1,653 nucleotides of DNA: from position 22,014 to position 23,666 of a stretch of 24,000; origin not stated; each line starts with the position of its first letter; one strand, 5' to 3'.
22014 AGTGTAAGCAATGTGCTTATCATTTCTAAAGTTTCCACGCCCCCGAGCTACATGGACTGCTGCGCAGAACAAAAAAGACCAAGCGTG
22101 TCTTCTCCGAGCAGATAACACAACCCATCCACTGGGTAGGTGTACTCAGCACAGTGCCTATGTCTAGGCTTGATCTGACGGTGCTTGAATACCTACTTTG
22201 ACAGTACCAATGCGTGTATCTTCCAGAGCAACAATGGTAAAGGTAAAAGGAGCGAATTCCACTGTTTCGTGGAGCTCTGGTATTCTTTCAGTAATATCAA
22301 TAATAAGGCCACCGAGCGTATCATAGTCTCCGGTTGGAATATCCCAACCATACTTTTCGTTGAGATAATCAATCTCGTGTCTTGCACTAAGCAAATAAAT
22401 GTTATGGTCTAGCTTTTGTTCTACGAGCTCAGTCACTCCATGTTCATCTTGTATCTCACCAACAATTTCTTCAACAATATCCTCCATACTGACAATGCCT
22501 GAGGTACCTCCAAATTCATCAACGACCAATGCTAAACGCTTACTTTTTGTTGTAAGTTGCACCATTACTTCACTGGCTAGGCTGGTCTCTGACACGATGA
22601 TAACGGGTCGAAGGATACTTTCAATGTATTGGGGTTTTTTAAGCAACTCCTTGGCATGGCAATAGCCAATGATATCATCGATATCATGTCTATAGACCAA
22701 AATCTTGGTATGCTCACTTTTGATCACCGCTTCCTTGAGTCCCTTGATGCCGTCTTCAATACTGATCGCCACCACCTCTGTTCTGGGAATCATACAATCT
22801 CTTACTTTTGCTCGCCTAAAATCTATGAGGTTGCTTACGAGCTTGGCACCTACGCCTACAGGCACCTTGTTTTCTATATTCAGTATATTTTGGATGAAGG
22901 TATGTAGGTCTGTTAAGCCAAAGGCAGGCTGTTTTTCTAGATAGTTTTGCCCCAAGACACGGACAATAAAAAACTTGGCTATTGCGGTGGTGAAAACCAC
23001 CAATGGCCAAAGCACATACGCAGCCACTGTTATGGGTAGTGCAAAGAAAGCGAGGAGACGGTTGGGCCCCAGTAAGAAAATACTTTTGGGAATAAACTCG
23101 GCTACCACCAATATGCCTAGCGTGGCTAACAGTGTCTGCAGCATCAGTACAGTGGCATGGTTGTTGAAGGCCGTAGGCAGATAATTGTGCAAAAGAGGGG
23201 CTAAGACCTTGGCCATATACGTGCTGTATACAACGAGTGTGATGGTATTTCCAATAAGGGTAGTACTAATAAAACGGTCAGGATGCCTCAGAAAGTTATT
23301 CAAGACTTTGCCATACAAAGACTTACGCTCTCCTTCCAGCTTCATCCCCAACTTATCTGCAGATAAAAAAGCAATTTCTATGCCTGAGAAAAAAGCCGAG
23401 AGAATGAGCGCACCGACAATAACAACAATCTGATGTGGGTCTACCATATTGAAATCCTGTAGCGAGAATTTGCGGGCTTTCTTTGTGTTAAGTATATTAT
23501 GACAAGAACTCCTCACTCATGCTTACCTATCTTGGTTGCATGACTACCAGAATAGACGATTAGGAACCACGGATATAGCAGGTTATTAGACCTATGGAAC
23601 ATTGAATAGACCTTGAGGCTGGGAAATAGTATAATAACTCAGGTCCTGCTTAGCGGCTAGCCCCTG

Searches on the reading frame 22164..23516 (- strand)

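Call 7: search_protein_families(library=pfam, proteins=[window:22164-23516:-], max_evalue=0.01)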
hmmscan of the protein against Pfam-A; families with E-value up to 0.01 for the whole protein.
window:22164-23516:- (450 aa): 3 families
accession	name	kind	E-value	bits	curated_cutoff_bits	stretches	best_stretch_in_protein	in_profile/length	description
PF01595.25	CNNM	-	8e-29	101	28.4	1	32-209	2-169/181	Cyclin M transmembrane N-terminal domain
PF03471.22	CorC_HlyC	-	1.2e-20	73.7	27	1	368-443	2-79/81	Transporter associated domain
PF00571.33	CBS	-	5e-08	33.6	24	1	302-352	6-56/57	CBS domain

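Call 68: search_protein_families(library=ncbifam, proteins=[window:22164-23516:-], max_evalue=0.00001)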
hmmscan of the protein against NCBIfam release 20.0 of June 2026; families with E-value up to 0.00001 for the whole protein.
window:22164-23516:- (450 aa): 4 families
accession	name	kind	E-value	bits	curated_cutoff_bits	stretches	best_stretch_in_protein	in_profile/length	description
TIGR03520.1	GldE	subfamily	4.7e-56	190.6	376.05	1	37-443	5-407/408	gliding motility-associated protein GldE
NF008604.1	PRK11573.1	equivalog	2.1e-46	158.6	475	1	30-446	10-421/428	hypothetical protein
NF052568.1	PolamExpPaeASal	equivalog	4.3e-36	124.7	500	1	29-439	4-420/424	polyamine export protein PaeA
NF011675.0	PRK15094.1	equivalog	5.8e-33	114.5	379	1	227-448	58-286/292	CNNM family magnesium/cobalt transport protein CorC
